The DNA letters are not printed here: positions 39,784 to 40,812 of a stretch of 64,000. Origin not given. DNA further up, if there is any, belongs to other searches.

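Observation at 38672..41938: Four-gene block of unknowns: regulator, beta-helix, RlmJ-like-but-degenerate protein, SGNH hydrolase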

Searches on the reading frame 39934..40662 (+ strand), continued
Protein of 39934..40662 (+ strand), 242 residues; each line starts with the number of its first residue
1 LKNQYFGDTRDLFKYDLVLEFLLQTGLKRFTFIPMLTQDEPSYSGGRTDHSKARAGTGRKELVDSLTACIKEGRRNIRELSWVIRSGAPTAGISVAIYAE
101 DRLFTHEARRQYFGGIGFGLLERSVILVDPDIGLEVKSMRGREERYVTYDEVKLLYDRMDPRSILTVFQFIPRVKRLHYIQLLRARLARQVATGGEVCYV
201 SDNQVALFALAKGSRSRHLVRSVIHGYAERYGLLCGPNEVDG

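Call 68: search_dna_similar(query=L170:6001-6747:+, collection=plasmids, mode=protein, max_evalue=0.001, max_rows=30)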
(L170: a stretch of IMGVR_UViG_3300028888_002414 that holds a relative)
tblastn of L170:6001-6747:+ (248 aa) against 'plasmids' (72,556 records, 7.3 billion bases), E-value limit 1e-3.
Records with a match: 3; places in all: 3; records where one place covers at least 80% of the query: 2.
Best place of each record, by identity: <60% 3.
By first word of the organism name: Lacticaseibacillus 1; Sulfuricurvum 1; Ensifer 1.
By predicted mobility (MOB-suite, as given by PLSDB): mobilizable 1; non-mobilizable 1; conjugative 1.
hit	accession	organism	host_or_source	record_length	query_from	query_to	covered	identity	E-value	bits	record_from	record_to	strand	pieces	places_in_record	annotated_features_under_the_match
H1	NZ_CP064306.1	Lacticaseibacillus paracasei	single cell,kimchi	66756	1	234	94%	30.3%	2e-21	100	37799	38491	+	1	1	hypothetical protein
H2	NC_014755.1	Sulfuricurvum kujiense DSM 16994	drain water from underground crude oil ...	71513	1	215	87%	24.1%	3e-8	61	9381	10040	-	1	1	hypothetical protein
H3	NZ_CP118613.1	Ensifer adhaerens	Pure isolate,Rhizosphere of Cyperus ...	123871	1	174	70%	26.9%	5e-8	61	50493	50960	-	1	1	hypothetical protein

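Call 69: search_dna_similar(query=window:39934-40662:+, collection=plasmids, mode=protein, max_evalue=0.001, max_rows=30)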
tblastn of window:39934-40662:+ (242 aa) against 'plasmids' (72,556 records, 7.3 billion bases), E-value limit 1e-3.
Records with a match: 1; places in all: 1; records where one place covers at least 80% of the query: 0.
Best place of each record, by identity: <60% 1.
By first word of the organism name: Azospirillum 1.
By predicted mobility (MOB-suite, as given by PLSDB): mobilizable 1.
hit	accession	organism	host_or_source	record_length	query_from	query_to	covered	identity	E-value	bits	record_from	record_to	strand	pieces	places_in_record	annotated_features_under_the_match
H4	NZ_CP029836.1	Azospirillum ramasamyi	single cell,Cow dung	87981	84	233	62%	29.6%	3e-8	61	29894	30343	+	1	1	hypothetical protein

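Call 71: get_annotated_region(hit=H1, flank=6000)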
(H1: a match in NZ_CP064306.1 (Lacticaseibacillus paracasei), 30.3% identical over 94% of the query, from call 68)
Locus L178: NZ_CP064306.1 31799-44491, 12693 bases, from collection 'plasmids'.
description: Lacticaseibacillus paracasei subsp. tolerans strain MGB0734 plasmid pMGB0734-2, complete sequence
organism: Lacticaseibacillus paracasei (NCBI taxid 113557)
taxonomy: Bacteria; Bacillota; Bacilli; Lactobacillales; Lactobacillaceae; Lacticaseibacillus; Lacticaseibacillus paracasei
host: -; source: single cell,kimchi; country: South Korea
typing (MOB-suite, as given by PLSDB): mobilizable; replicon rep_cluster_196; relaxase MOBP,MOBP
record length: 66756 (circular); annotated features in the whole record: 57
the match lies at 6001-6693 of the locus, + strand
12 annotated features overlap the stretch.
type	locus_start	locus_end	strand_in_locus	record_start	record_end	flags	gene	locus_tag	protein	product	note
CDS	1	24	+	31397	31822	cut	-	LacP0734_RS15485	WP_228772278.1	transposase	-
CDS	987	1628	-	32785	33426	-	-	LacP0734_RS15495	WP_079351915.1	hypothetical protein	-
CDS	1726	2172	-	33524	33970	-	-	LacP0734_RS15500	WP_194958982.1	WYL domain-containing protein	-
CDS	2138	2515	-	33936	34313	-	-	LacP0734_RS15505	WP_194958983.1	hypothetical protein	-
CDS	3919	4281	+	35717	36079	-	-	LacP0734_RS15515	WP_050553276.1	hypothetical protein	-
CDS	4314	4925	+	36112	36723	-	-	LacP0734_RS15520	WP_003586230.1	hypothetical protein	-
CDS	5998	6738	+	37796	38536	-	-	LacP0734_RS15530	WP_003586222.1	hypothetical protein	-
CDS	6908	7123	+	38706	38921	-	-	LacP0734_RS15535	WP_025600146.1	hypothetical protein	-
CDS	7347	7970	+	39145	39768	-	-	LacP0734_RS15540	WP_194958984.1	zinc ribbon domain-containing protein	-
CDS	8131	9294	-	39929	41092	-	-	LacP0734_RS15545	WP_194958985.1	PrsW family intramembrane metalloprotease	-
CDS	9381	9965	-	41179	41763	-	-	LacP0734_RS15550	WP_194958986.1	recombinase family protein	GO:0006310 - DNA recombination [Evidence IEA]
CDS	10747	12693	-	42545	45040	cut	-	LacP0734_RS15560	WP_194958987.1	AAA family ATPase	-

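Call 72: get_annotated_region(hit=H2, flank=6000)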
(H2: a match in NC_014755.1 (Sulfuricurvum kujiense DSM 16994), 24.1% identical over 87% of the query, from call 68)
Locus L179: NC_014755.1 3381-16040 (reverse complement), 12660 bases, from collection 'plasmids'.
description: Sulfuricurvum kujiense DSM 16994 plasmid pSULKU02, complete sequence
organism: Sulfuricurvum kujiense DSM 16994 (NCBI taxid 709032)
taxonomy: Bacteria; Campylobacterota; Epsilonproteobacteria; Campylobacterales; Sulfurimonadaceae; Sulfuricurvum; Sulfuricurvum kujiense; Sulfuricurvum kujiense DSM 16994
host: -; source: drain water from underground crude oil storage cavity; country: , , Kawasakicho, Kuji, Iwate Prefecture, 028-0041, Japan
typing (MOB-suite, as given by PLSDB): non-mobilizable
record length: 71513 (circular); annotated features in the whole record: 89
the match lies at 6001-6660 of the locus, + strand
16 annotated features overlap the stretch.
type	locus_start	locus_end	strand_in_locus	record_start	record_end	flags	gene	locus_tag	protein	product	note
CDS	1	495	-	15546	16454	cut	-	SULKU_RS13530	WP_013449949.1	hypothetical protein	-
CDS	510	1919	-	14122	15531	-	-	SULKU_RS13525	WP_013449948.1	AAA family ATPase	-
CDS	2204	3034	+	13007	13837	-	-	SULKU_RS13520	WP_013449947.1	ParA family protein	-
CDS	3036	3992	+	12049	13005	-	-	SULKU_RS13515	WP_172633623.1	ParB/RepB/Spo0J family partition protein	GO:0007059 - chromosome segregation [Evidence IEA]; GO:0000910 - cytokinesis [Evidence IEA]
CDS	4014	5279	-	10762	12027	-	-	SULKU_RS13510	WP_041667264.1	DNA polymerase IV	GO:0006281 - DNA repair [Evidence IEA]; GO:0006261 - DNA-templated DNA replication [Evidence IEA]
CDS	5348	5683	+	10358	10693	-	-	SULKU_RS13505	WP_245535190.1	hypothetical protein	-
CDS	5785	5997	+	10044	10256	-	-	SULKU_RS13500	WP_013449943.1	hypothetical protein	-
CDS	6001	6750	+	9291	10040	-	-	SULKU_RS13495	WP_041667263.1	hypothetical protein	-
CDS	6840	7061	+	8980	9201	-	-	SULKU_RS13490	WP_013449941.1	hypothetical protein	-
CDS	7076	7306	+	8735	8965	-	-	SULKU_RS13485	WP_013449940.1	hypothetical protein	-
CDS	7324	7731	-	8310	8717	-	-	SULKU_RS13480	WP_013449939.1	DUF3293 domain-containing protein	-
CDS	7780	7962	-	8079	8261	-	-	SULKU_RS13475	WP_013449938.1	hypothetical protein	-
CDS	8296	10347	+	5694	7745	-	-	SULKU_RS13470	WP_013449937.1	2-isopropylmalate synthase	-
CDS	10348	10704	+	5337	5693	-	-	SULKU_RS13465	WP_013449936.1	nuclear transport factor 2 family protein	-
CDS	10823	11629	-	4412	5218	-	-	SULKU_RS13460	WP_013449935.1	hypothetical protein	-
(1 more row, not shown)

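Call 73: get_annotated_region(hit=H3, flank=6000)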
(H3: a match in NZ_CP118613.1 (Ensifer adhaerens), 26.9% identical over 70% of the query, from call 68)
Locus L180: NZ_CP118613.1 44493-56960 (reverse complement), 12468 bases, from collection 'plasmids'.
description: Ensifer adhaerens strain CTYH.Ch1 plasmid pCTYH.Ch1_3, complete sequence
organism: Ensifer adhaerens (NCBI taxid 106592)
taxonomy: Bacteria; Pseudomonadota; Alphaproteobacteria; Hyphomicrobiales; Rhizobiaceae; Ensifer; Ensifer adhaerens
host: -; source: Pure isolate,Rhizosphere of Cyperus brevifolius; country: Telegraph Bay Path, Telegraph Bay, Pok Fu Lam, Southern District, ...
typing (MOB-suite, as given by PLSDB): conjugative; replicon rep_cluster_492; relaxase MOBP; mating-pair formation MPF_T
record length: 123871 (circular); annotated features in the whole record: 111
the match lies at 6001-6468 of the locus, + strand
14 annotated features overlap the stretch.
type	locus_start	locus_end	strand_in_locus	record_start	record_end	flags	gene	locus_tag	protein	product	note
CDS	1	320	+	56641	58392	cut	-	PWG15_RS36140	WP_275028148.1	AAA family ATPase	-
CDS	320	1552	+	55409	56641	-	-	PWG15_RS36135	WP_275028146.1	hypothetical protein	-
CDS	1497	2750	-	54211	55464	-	-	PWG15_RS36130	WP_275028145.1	DNA methyltransferase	GO:0006306 - DNA methylation [Evidence IEA]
CDS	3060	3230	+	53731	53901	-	-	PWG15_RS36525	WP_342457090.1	hypothetical protein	-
CDS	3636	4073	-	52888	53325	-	-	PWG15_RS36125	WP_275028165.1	hypothetical protein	-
CDS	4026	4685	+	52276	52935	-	-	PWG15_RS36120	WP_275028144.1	SOS response-associated peptidase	GO:0018142 - obsolete protein-DNA covalent cross-linking [Evidence IEA]; GO:0009432 - SOS response [Evidence IEA]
CDS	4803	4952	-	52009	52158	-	-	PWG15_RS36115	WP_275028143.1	hypothetical protein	-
CDS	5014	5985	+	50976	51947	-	-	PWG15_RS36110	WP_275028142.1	GIY-YIG nuclease family protein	-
CDS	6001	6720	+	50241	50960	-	-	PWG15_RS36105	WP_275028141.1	hypothetical protein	-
CDS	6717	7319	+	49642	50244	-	-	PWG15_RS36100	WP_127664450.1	GIY-YIG nuclease family protein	-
CDS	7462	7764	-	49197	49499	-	-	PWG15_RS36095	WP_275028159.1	hypothetical protein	-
CDS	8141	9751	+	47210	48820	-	-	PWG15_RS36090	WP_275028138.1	hypothetical protein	-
CDS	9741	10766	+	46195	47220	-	-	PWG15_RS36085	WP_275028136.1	dienelactone hydrolase-related enzyme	-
CDS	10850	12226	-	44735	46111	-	-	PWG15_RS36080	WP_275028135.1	hypothetical protein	-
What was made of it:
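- sandwiched between two GIY-YIG nuclease genes on a conjugative Ensifer plasmid (call 73).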

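Call 74: get_annotated_region(hit=H4, flank=6000)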
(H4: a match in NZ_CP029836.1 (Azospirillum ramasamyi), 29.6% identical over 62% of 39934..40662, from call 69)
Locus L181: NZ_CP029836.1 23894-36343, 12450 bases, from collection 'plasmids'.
description: Azospirillum ramasamyi strain M2T2B2 plasmid unnamed6, complete sequence
organism: Azospirillum ramasamyi (NCBI taxid 682998)
taxonomy: Bacteria; Pseudomonadota; Alphaproteobacteria; Rhodospirillales; Azospirillaceae; Azospirillum; Azospirillum ramasamyi
host: -; source: single cell,Cow dung; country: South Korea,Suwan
typing (MOB-suite, as given by PLSDB): mobilizable; relaxase MOBP
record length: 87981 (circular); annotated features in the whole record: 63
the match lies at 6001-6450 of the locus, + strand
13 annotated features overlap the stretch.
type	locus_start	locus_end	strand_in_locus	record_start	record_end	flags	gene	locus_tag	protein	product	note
CDS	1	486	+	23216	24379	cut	-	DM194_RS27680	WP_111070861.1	DNA-binding protein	-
CDS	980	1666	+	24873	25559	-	-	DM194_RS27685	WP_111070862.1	hypothetical protein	-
CDS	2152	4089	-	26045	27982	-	-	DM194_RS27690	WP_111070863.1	hypothetical protein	-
CDS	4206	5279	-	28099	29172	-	-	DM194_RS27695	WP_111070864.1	DUF3644 domain-containing protein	-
CDS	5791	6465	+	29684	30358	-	-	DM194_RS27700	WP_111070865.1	hypothetical protein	-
CDS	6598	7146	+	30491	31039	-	-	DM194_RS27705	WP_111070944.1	hypothetical protein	-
CDS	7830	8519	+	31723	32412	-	-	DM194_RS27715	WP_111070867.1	sce7726 family protein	-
CDS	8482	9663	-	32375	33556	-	-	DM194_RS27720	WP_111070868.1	hypothetical protein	-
CDS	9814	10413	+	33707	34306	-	-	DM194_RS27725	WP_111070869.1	sigma-70 family RNA polymerase sigma factor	-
CDS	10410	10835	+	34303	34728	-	-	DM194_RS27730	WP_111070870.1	hypothetical protein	-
CDS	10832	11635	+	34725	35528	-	-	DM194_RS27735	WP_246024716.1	ImmA/IrrE family metallo-endopeptidase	-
CDS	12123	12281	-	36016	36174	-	-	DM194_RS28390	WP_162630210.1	hypothetical protein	-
CDS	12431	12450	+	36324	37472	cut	-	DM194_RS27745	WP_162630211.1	hypothetical protein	-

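Call 75: list_cluster_members(proteins=[P0001, P0265, P0004, P0269])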
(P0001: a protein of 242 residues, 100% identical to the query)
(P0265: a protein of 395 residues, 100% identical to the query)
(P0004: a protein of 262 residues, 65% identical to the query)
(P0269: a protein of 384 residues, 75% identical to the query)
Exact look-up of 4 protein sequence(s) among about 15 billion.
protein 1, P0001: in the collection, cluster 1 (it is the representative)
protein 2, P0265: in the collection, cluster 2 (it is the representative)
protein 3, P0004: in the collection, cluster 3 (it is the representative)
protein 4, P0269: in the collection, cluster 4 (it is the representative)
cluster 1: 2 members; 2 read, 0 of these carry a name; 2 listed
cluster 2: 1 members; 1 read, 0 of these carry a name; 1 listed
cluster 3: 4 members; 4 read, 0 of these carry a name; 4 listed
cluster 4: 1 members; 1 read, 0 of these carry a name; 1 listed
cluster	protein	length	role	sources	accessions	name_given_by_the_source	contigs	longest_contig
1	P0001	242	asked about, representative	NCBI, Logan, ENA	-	-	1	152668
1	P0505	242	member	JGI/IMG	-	-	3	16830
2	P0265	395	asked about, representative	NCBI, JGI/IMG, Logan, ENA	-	-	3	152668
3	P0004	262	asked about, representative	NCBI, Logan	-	-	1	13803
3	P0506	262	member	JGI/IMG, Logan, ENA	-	-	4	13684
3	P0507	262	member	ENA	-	-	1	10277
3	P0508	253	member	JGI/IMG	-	-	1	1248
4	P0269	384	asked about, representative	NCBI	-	-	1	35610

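Call 78: search_protein_families(library=pfam, proteins=[L171:3442-4173:+, L171:4188-4883:+, L008:6768-7235:+], max_evalue=0.001)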
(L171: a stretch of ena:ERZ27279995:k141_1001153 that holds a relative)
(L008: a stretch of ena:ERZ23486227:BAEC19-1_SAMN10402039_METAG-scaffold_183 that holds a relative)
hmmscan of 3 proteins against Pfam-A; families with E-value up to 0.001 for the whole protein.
L171:3442-4173:+ (243 aa): 1 family
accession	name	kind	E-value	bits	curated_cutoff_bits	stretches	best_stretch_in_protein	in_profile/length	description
PF22769.1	DCD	-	1.4e-05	25.7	27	1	43-145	30-145/153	dCTP deaminase-like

L171:4188-4883:+ (231 aa): 0 families

L008:6768-7235:+ (155 aa): 1 family
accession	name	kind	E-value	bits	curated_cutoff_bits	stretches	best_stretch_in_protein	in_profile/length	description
PF01541.30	GIY-YIG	-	1.4e-06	28.9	22.6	1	38-83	2-43/78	GIY-YIG catalytic domain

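Call 90: search_protein_families(library=ncbifam, proteins=[L170:6001-6747:+, P0389, L178:5998-6738:+, L179:6001-6750:+, L180:6001-6720:+, L181:5791-6465:+, L171:4188-4883:+, L171:6621-7790:+, L010:4100-4756:+], max_evalue=0.1)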
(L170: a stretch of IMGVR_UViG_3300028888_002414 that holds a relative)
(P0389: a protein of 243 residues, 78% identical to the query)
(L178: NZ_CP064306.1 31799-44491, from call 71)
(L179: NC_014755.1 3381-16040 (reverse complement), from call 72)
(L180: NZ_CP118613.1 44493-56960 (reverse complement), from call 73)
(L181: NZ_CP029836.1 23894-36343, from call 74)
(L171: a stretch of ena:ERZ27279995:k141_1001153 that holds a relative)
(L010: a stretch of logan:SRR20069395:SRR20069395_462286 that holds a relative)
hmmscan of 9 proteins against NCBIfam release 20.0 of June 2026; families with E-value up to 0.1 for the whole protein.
L170:6001-6747:+ (248 aa): 0 families

P0389 (243 aa): 0 families

L178:5998-6738:+ (246 aa): 2 families
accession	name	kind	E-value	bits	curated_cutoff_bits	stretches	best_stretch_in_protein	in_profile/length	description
NF001815.0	PRK00553.1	equivalog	0.0072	15.5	484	0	77-132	127-181/332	ribose-phosphate pyrophosphokinase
TIGR02022.1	hutF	equivalog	0.024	13.4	413.05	1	72-161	342-431/455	formimidoylglutamate deiminase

L179:6001-6750:+ (249 aa): 0 families

L180:6001-6720:+ (239 aa): 0 families

L181:5791-6465:+ (224 aa): 1 family
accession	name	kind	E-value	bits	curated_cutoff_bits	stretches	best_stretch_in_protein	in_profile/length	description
NF004629.0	PRK05973.1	equivalog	0.094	11.7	156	0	101-173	52-120/237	DNA helicase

L171:4188-4883:+ (231 aa): 1 family
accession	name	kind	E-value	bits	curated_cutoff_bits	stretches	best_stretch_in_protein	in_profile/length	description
NF045834.1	M_plasma_HinT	exception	0.035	15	130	1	23-113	14-100/102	histidine triad protein HinT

L171:6621-7790:+ (389 aa): 0 families

L010:4100-4756:+ (218 aa): 0 families

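Call 91: search_dna_similar(query=L170:6001-6747:+, collection=phages, mode=protein, max_evalue=0.001, max_rows=20)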
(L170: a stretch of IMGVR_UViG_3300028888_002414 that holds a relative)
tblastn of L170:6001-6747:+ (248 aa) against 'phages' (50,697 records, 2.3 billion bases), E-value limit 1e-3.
No match.

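Call 92: search_dna_similar(query=window:39934-40662:+, collection=phages, mode=protein, max_evalue=0.001, max_rows=20)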
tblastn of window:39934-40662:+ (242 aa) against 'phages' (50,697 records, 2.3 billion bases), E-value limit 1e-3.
No match.
